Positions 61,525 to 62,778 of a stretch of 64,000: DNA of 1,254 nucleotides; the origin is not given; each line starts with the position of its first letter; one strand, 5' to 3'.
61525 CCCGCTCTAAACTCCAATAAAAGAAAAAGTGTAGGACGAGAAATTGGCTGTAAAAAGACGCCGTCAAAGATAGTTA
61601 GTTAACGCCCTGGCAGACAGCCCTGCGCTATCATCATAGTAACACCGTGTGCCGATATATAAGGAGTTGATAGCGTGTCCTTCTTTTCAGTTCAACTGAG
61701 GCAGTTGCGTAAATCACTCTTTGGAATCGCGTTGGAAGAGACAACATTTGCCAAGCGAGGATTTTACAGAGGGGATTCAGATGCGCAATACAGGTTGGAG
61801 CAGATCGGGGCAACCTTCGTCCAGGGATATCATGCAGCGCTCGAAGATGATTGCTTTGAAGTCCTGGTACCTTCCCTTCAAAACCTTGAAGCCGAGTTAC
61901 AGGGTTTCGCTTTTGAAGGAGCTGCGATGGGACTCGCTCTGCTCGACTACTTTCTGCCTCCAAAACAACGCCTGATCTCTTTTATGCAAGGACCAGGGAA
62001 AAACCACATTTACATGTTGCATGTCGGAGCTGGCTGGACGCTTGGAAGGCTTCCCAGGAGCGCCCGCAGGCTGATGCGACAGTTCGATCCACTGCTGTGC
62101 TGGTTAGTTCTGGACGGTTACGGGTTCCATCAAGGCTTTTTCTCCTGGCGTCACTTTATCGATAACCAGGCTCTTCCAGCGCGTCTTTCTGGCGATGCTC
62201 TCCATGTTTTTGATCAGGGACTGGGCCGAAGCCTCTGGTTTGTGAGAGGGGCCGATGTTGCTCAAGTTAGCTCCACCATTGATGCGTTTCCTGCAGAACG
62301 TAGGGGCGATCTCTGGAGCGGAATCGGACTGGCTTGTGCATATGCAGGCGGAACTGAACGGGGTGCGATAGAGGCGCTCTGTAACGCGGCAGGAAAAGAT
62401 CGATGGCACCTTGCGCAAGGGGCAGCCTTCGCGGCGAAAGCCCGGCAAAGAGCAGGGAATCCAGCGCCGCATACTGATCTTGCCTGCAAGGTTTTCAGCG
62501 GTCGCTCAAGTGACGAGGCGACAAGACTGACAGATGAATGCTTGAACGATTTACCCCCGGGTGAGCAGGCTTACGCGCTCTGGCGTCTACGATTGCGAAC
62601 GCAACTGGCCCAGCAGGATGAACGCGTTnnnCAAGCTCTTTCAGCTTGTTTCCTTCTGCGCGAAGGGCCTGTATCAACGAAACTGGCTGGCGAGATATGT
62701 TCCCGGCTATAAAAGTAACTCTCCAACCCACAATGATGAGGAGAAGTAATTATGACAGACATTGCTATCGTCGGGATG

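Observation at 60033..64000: Onset of a biosynthetic gene cluster: two small RBS-driven genes + SARP activator + conserved 318-aa protein + enediyne/PUFA-type iterative PKS ketosynthase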

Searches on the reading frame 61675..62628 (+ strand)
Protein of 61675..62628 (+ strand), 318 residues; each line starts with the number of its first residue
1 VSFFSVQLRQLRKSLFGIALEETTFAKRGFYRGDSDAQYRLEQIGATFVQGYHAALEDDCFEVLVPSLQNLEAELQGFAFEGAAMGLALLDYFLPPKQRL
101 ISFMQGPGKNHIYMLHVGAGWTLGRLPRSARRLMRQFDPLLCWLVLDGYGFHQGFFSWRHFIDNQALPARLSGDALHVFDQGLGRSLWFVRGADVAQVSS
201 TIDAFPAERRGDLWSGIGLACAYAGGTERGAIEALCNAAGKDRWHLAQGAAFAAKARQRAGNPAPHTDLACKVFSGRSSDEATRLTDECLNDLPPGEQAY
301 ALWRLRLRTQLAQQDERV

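Call 5: search_protein_families(library=pfam, proteins=[window:61675-62628:+], max_evalue=0.1)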
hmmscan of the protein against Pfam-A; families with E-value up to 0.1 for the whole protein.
window:61675-62628:+ (318 aa): 1 family
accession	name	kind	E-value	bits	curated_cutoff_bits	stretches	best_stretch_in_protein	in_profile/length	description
PF08012.16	DUF1702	-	5e-106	354.7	25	1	8-310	2-318/319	Protein of unknown function (DUF1702)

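Call 6: search_protein_families(library=ncbifam, proteins=[window:61675-62628:+], max_evalue=0.1)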
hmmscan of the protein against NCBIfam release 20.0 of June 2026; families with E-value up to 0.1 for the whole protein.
window:61675-62628:+ (318 aa): 0 families

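Call 7: find_encoding_contigs(protein=window:61675-62628:+, flank=10000, max_places=6)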
Protein window:61675-62628:+ (318 aa): 20 contigs read that carry it; 6 places shown.
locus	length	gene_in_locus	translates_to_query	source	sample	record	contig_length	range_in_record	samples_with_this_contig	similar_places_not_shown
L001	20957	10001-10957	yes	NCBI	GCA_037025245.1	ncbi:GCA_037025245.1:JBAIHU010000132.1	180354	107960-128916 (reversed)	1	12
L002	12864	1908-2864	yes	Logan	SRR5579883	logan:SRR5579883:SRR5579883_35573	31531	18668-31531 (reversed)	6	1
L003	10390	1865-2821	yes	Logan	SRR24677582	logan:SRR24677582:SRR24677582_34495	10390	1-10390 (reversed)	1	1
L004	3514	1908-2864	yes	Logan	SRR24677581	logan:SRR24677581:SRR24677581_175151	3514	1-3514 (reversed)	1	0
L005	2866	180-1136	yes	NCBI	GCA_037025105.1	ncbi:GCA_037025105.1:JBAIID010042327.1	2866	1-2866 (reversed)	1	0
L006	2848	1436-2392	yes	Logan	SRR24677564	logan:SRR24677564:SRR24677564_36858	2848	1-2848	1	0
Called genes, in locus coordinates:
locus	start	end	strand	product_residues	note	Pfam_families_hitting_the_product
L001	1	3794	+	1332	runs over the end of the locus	PF02384:N6_Mtase, PF20473:MmeI_Mtase (weak), PF07669:Eco57I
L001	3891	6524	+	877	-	PF13086:AAA_11, PF13245:AAA_19 (faint), PF01443:Viral_helicase1 (faint), PF13087:AAA_12, PF13538:UvrD_C_2 (weak)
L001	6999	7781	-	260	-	-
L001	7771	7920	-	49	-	-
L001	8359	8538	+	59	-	-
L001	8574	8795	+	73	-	PF14407:Frankia_peptide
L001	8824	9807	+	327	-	PF03704:BTAD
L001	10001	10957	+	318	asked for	PF08012:DUF1702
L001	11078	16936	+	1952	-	PF00109:ketoacyl-synt, PF02801:Ketoacyl-synt_C, PF00698:Acyl_transf_1, PF00106:adh_short, PF08659:KR, PF13561:adh_short_C2, PF21089:PKS_DH_N, PF14765:PS-DH, +1 more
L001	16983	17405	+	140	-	PF13279:4HBT_2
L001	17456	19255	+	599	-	PF01839:FG-GAP (faint), PF13517:FG-GAP_3, PF16743:PliI (faint), PF13517:FG-GAP_3, PF07593:UnbV_ASPIC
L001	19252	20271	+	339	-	-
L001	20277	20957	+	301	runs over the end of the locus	PF03116:NQR2_RnfD_RnfE (weak)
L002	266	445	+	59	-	-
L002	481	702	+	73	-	PF14407:Frankia_peptide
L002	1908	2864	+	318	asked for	PF08012:DUF1702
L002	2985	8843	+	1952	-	PF00109:ketoacyl-synt, PF02801:Ketoacyl-synt_C, PF00698:Acyl_transf_1, PF00106:adh_short, PF08659:KR, PF13561:adh_short_C2, PF21089:PKS_DH_N, PF14765:PS-DH, +1 more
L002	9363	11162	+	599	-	PF01839:FG-GAP (faint), PF13517:FG-GAP_3, PF16743:PliI (faint), PF13517:FG-GAP_3, PF07593:UnbV_ASPIC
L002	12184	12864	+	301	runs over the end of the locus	PF03116:NQR2_RnfD_RnfE (weak)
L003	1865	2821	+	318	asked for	PF08012:DUF1702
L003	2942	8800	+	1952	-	PF00109:ketoacyl-synt, PF02801:Ketoacyl-synt_C, PF00698:Acyl_transf_1, PF00106:adh_short, PF08659:KR, PF13561:adh_short_C2, PF21089:PKS_DH_N, PF14765:PS-DH, +1 more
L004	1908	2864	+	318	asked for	PF08012:DUF1702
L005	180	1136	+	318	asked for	PF08012:DUF1702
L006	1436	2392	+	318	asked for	PF08012:DUF1702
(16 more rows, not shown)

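Call 11: search_protein_families(library=pfam, proteins=[L001:11078-16933:+, L001:16983-17402:+, L001:17456-19252:+, L001:19252-20268:+, L001:20277-20957:+], max_evalue=0.01)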
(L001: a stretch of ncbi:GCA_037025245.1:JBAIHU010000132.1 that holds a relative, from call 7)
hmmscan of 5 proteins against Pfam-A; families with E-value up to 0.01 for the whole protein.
L001:11078-16933:+ (1952 aa): 11 families
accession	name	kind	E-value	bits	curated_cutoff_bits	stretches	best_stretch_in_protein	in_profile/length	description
PF00109.32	ketoacyl-synt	-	6.1e-53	180.4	20.8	1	2-288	2-252/252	Beta-ketoacyl synthase, N-terminal domain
PF02801.28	Ketoacyl-synt_C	-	1e-30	106.6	20.8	1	296-410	1-116/119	Beta-ketoacyl synthase, C-terminal domain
PF08659.16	KR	-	1.8e-28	100.1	22.6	1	1212-1391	3-179/180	KR domain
PF00698.26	Acyl_transf_1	-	1e-25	91.3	32.7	1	619-833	55-268/319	Acyl transferase domain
PF00106.31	adh_short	-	1.9e-12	47.5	26.6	1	1211-1376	2-166/195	short chain dehydrogenase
PF14765.12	PS-DH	-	2.2e-12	47.3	23.7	1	1601-1742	16-163/166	Polyketide synthase dehydratase N-terminal domain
PF21089.3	PKS_DH_N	-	1.3e-10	41.6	27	1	1474-1559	18-102/103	Polyketide synthase dehydratase domain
PF13561.12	adh_short_C2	-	5.8e-08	33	27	1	1219-1357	6-141/236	Enoyl-(Acyl carrier protein) reductase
PF16197.11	KAsynt_C_assoc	-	2.1e-05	25.3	33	1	435-507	22-83/111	Ketoacyl-synthetase C-terminal extension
PF00550.31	PP-binding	-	0.00035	21.2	20.8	1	946-1013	2-67/67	Phosphopantetheine attachment site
PF00108.29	Thiolase_N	-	0.00051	19.9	26.4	1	206-239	80-113/260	Thiolase, N-terminal domain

L001:16983-17402:+ (140 aa): 1 family
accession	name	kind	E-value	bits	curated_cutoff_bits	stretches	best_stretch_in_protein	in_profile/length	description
PF13279.12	4HBT_2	-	1.5e-11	45.2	25.5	1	10-135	1-122/122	Thioesterase-like superfamily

L001:17456-19252:+ (599 aa): 4 families
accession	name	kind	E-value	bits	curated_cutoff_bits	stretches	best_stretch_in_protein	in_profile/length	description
PF13517.12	FG-GAP_3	-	4.5e-57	191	26.9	6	280-342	1-61/61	FG-GAP-like repeat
PF07593.17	UnbV_ASPIC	-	2.2e-23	82.3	23.4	1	524-590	1-67/68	ASPIC and UnbV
PF01839.29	FG-GAP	-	2.2e-18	66.1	22.1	3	325-344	3-22/37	FG-GAP repeat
PF16743.10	PliI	-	3.3e-06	27.2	27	0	362-411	55-87/123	Periplasmic lysozyme inhibitor of I-type lysozyme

L001:19252-20268:+ (339 aa): 3 families
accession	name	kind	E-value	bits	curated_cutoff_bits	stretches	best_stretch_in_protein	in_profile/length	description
PF07719.23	TPR_2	-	0.00084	19.7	27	0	266-288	2-24/34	Tetratricopeptide repeat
PF13432.12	TPR_16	-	0.00088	20.1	32.7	0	108-164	2-58/65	Tetratricopeptide repeat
PF13428.12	TPR_14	-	0.0013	19.7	23.5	0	108-138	6-36/44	Tetratricopeptide repeat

L001:20277-20957:+ (227 aa): 1 family
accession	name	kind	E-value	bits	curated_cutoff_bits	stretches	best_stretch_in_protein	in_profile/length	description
PF03116.20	NQR2_RnfD_RnfE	-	1.2e-11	45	27.7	2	29-135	29-136/296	NQR2, RnfD, RnfE family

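Call 12: find_related_loci(query=window:61675-62628:+, collection=genome_contigs, flank=10000)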
Query window:61675-62628:+ (318 aa) in genome_contigs; peptide patterns used: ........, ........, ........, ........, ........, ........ (x = any residue, [..] = any of these).
37 stretches matched a pattern; 2 encode a relative of the query (tblastn E <= 1e-3); 2 distinct loci.
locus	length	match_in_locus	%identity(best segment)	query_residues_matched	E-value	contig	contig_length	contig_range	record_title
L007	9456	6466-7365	68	1-300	3e-127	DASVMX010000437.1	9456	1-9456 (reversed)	MAG TPA_asm: Ktedonobacteraceae bacterium isolate SMAG_U3111 k141_642805, whole genome shotgun sequence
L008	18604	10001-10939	55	11-314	4e-89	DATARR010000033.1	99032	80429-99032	MAG TPA_asm: Thermoanaerobaculia bacterium isolate SMAG_U5499 k141_4379138, whole genome shotgun sequence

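Call 15: find_homologous_proteins(query=L001:11078-16933:+, max_evalue=1e-50)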
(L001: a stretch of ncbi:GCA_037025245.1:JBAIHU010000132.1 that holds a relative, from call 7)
Query L001:11078-16933:+ (1952 aa): 6508 proteins with E <= 1e-50 among 8000 candidates; the best 120 are listed.
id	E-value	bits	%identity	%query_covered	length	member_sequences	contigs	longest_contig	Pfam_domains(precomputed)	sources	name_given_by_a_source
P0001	0.0e+0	4404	100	100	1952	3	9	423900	PF08659.17,PF00109.33,PF21089.4,PF13561.13,PF14765.13,PF00106.32,PF02801.29,PF16197.12,PF00698.27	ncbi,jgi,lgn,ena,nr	ncbi:MAG TPA: type I polyketide synthase [Ktedonosporobacter sp.]|jgi:enediyne polyketide synthase|n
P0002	0.0e+0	3284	74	100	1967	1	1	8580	PF08659.17,PF00109.33,PF21089.4,PF13561.13,PF14765.13,PF00106.32,PF02801.29,PF00698.27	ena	-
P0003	0.0e+0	3159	71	100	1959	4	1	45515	PF08659.17,PF00109.33,PF21089.4,PF13561.13,PF14765.13,PF00106.32,PF02801.29,PF16197.12,PF00698.27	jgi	jgi:enediyne polyketide synthase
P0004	0.0e+0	3134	71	100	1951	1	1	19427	PF08659.17,PF00109.33,PF21089.4,PF13561.13,PF14765.13,PF00106.32,PF02801.29,PF16197.12,PF00698.27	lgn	-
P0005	0.0e+0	3025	69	100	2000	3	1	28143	PF08659.17,PF00109.33,PF21089.4,PF13561.13,PF14765.13,PF00106.32,PF02801.29,PF16197.12,PF00698.27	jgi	-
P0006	0.0e+0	3010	69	100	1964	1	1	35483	PF08659.17,PF00109.33,PF21089.4,PF13561.13,PF14765.13,PF00106.32,PF02801.29,PF16197.12,PF00698.27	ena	-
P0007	0.0e+0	3005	68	99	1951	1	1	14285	PF08659.17,PF00109.33,PF21089.4,PF13561.13,PF14765.13,PF00106.32,PF02801.29,PF16197.12,PF00698.27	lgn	-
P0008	0.0e+0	2997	68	100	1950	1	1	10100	PF08659.17,PF00109.33,PF21089.4,PF14765.13,PF00106.32,PF02801.29,PF16197.12,PF00698.27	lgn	-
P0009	0.0e+0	2920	67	99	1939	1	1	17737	PF08659.17,PF00109.33,PF21089.4,PF13561.13,PF14765.13,PF00106.32,PF02801.29,PF16197.12,PF00698.27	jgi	jgi:enediyne polyketide synthase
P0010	0.0e+0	2856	65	100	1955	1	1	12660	PF08659.17,PF00109.33,PF21089.4,PF13561.13,PF14765.13,PF00106.32,PF02801.29,PF16197.12,PF00698.27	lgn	-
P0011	0.0e+0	2840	69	94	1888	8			PF08659.17,PF00109.33,PF21089.4,PF13561.13,PF14765.13,PF00106.32,PF02801.29,PF16197.12,PF00698.27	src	-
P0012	0.0e+0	2743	63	99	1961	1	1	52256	PF08659.17,PF00109.33,PF21089.4,PF13561.13,PF14765.13,PF00106.32,PF02801.29,PF16197.12,PF00698.27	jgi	jgi:enediyne polyketide synthase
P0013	0.0e+0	2728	64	100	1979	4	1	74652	PF08659.17,PF00109.33,PF21089.4,PF13561.13,PF14765.13,PF00106.32,PF02801.29,PF16197.12,PF00698.27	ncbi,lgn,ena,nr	ncbi:MAG TPA: type I polyketide synthase [Ktedonobacteraceae bacterium]|nr:type I polyketide synthas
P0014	0.0e+0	2525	60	99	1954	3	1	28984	PF08659.17,PF00109.33,PF21089.4,PF13561.13,PF14765.13,PF00106.32,PF02801.29,PF16197.12,PF00698.27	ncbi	-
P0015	0.0e+0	2510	59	100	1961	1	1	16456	PF08659.17,PF00109.33,PF21089.4,PF13561.13,PF14765.13,PF00106.32,PF02801.29,PF16197.12,PF00698.27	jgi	jgi:enediyne polyketide synthase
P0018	0.0e+0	2423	58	100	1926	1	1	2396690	PF08659.17,PF00109.33,PF21089.4,PF13561.13,PF14765.13,PF00106.32,PF02801.29,PF16197.12,PF00698.27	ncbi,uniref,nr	ncbi:type I polyketide synthase [Tengunoibacter tsumagoiensis]|uniref:Polyketide synthase n=1 Tax=Te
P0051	0.0e+0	2281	54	100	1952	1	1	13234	PF08659.17,PF00109.33,PF21089.4,PF13561.13,PF14765.13,PF00106.32,PF02801.29,PF16197.12,PF00698.27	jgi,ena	-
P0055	0.0e+0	2277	55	99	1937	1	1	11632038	PF08659.17,PF00109.33,PF21089.4,PF13561.13,PF14765.13,PF00106.32,PF02801.29,PF16197.12,PF00698.27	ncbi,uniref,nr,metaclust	ncbi:beta keto-acyl synthase [Scytonema hofmannii PCC 7110]|uniref:Beta keto-acyl synthase n=1 Tax=S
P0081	0.0e+0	2237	53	99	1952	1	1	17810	PF08659.17,PF00109.33,PF21089.4,PF13561.13,PF14765.13,PF00106.32,PF02801.29,PF16197.12,PF00698.27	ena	-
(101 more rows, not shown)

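Call 16: find_encoding_contigs(protein=P0001, flank=10000, max_places=3)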
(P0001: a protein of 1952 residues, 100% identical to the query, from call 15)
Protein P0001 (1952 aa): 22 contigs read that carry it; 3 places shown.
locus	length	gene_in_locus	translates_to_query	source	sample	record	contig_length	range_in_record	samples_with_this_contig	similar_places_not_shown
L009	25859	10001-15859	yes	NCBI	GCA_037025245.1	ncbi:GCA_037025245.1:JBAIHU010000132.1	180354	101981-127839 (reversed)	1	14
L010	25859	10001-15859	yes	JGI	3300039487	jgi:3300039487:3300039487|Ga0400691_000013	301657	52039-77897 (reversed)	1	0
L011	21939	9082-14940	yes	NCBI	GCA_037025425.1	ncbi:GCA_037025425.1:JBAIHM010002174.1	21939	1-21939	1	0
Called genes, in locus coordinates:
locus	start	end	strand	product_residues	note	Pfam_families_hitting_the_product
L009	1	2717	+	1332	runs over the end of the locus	PF02384:N6_Mtase, PF20473:MmeI_Mtase (weak), PF07669:Eco57I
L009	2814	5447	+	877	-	PF13086:AAA_11, PF13245:AAA_19 (faint), PF01443:Viral_helicase1 (faint), PF13087:AAA_12, PF13538:UvrD_C_2 (weak)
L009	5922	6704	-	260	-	-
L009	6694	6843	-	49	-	-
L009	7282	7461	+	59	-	-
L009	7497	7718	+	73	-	PF14407:Frankia_peptide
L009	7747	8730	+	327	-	PF03704:BTAD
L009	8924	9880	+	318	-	PF08012:DUF1702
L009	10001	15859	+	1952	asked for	PF00109:ketoacyl-synt, PF02801:Ketoacyl-synt_C, PF00698:Acyl_transf_1, PF00106:adh_short, PF08659:KR, PF13561:adh_short_C2, PF21089:PKS_DH_N, PF14765:PS-DH, +1 more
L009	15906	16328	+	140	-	PF13279:4HBT_2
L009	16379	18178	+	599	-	PF01839:FG-GAP (faint), PF13517:FG-GAP_3, PF16743:PliI (faint), PF13517:FG-GAP_3, PF07593:UnbV_ASPIC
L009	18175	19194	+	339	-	-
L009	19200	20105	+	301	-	PF03116:NQR2_RnfD_RnfE (weak)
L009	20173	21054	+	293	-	PF00165:HTH_AraC (weak), PF12833:HTH_18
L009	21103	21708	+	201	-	PF02525:Flavodoxin_2 (weak), PF03358:FMN_red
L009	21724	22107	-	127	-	-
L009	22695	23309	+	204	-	PF19550:DUF6073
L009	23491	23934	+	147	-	-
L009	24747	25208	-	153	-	PF10604:Polyketide_cyc2 (weak), PF08327:AHSA1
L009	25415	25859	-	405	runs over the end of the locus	PF00067:p450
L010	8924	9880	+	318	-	PF08012:DUF1702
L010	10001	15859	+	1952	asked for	PF00109:ketoacyl-synt, PF02801:Ketoacyl-synt_C, PF00698:Acyl_transf_1, PF00106:adh_short, PF08659:KR, PF13561:adh_short_C2, PF21089:PKS_DH_N, PF14765:PS-DH, +1 more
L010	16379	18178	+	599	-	PF01839:FG-GAP (faint), PF13517:FG-GAP_3, PF16743:PliI (faint), PF13517:FG-GAP_3, PF07593:UnbV_ASPIC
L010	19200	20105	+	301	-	PF03116:NQR2_RnfD_RnfE (weak)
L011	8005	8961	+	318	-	PF08012:DUF1702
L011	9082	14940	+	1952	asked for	PF00109:ketoacyl-synt, PF02801:Ketoacyl-synt_C, PF00698:Acyl_transf_1, PF00106:adh_short, PF08659:KR, PF13561:adh_short_C2, PF21089:PKS_DH_N, PF14765:PS-DH, +1 more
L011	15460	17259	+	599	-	PF01839:FG-GAP (faint), PF13517:FG-GAP_3, PF16743:PliI (faint), PF13517:FG-GAP_3, PF07593:UnbV_ASPIC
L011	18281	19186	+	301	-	PF03116:NQR2_RnfD_RnfE (weak)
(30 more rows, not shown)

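Call 18: search_solved_structures(query=L001:11078-16933:+, max_evalue=1e-20)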
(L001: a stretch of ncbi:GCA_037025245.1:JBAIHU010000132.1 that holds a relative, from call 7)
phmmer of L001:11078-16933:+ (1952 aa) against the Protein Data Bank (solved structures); distinct sequences matched with E-value up to 1e-20: 145 (the best 60 are shown).
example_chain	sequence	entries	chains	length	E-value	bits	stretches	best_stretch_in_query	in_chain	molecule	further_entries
7zma_A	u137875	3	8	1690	5e-102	345.7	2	169-548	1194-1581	Putative polyketide synthase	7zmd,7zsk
4mz0_A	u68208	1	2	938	1.3e-88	301.2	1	184-845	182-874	CurL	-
8xjy_A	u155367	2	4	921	1.7e-82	280.9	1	171-843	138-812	Polyketide synthase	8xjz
8xju_A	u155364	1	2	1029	3.1e-82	280.1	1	171-843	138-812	Polyketide synthase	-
7s6c_A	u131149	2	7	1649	1e-78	268.4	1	176-795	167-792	6-deoxyerythronolide-B synthase EryA2, modules 3 and 4, Lsd14 Polyketide synthase fusion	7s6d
9pc6_A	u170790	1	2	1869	6.7e-74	252.5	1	179-876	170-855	6-deoxyerythronolide-B synthase,RifR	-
9d2y_A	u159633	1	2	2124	8.4e-74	252.1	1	182-835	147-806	Multifunctional mycocerosic acid synthase membrane-associated MAS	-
9d2z_A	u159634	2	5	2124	8.4e-74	252.1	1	182-835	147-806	Mycocerosic acid synthase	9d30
7uwr_A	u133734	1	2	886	1.3e-73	251.5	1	175-880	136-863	Narbonolide/10-deoxymethynolide synthase PikA1, modules 1 and 2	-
9pat_C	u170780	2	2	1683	1.9e-73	251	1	179-876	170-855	6-deoxyerythronolide-B synthase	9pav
9pat_A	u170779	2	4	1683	2.2e-73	250.7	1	179-876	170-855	6-deoxyerythronolide-B synthase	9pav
8in9_A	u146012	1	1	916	5.2e-73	249.5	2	182-589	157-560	Polyketide synthase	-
11sz_A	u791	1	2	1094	1.1e-72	248.5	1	181-841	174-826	6-deoxyerythronolide-B synthase, Erythronolide synthase EryA2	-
7vee_A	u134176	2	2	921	2.7e-71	243.8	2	182-589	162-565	Polyketide synthase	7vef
7m7e_B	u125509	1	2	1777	9.8e-71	242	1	188-909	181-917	6-deoxyerythronolide-B synthase EryA2, modules 3 and 4,EryAI,6-deoxyerythronolide-B syntha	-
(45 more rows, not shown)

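Call 19: search_solved_structures(query=L001:16983-17402:+, max_evalue=0.01, show_alignments=2)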
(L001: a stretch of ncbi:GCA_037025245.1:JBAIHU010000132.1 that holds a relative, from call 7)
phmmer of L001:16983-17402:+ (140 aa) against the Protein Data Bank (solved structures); distinct sequences matched with E-value up to 0.01: 14.
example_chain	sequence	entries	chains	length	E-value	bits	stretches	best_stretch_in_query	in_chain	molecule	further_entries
2w3x_A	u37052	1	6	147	3.3e-45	156.7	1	2-135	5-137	CALE7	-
4i4j_A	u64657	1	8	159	7.7e-44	152.3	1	4-138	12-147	ACP-polyene thioesterase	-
2xfl_A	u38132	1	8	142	2.9e-39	137.5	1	3-138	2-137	DYNE7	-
2xem_A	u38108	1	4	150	3e-39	137.4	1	3-138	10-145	DYNE7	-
5vpj_A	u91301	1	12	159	4.7e-38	133.6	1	1-138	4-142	Thioesterase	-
9ccr_A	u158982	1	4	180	4.8e-37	130.3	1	1-138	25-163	Thioesterase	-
5wh9_A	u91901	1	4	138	1.7e-07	34.7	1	6-134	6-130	4-hydroxybenzoyl-CoA thioesterase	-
2nuj_A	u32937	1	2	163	9e-07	32.3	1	10-127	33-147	Thioesterase superfamily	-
5v10_A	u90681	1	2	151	6.7e-06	29.5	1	6-134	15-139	Uncharacterized protein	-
2egi_A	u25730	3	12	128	7.4e-05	26.1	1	5-120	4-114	Hypothetical protein aq_1494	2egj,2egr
4k00_A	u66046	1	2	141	0.0012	22.2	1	3-128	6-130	1,4-dihydroxy-2-naphthoyl-CoA hydrolase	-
1s5u_A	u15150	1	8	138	0.0022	21.3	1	10-137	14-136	Protein ybgC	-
5kl9_A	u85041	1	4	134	0.0027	21.1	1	10-136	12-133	Acyl-CoA thioester hydrolase YbgC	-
5t06_A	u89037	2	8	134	0.0069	19.8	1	10-136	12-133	Acyl-CoA thioester hydrolase YbgC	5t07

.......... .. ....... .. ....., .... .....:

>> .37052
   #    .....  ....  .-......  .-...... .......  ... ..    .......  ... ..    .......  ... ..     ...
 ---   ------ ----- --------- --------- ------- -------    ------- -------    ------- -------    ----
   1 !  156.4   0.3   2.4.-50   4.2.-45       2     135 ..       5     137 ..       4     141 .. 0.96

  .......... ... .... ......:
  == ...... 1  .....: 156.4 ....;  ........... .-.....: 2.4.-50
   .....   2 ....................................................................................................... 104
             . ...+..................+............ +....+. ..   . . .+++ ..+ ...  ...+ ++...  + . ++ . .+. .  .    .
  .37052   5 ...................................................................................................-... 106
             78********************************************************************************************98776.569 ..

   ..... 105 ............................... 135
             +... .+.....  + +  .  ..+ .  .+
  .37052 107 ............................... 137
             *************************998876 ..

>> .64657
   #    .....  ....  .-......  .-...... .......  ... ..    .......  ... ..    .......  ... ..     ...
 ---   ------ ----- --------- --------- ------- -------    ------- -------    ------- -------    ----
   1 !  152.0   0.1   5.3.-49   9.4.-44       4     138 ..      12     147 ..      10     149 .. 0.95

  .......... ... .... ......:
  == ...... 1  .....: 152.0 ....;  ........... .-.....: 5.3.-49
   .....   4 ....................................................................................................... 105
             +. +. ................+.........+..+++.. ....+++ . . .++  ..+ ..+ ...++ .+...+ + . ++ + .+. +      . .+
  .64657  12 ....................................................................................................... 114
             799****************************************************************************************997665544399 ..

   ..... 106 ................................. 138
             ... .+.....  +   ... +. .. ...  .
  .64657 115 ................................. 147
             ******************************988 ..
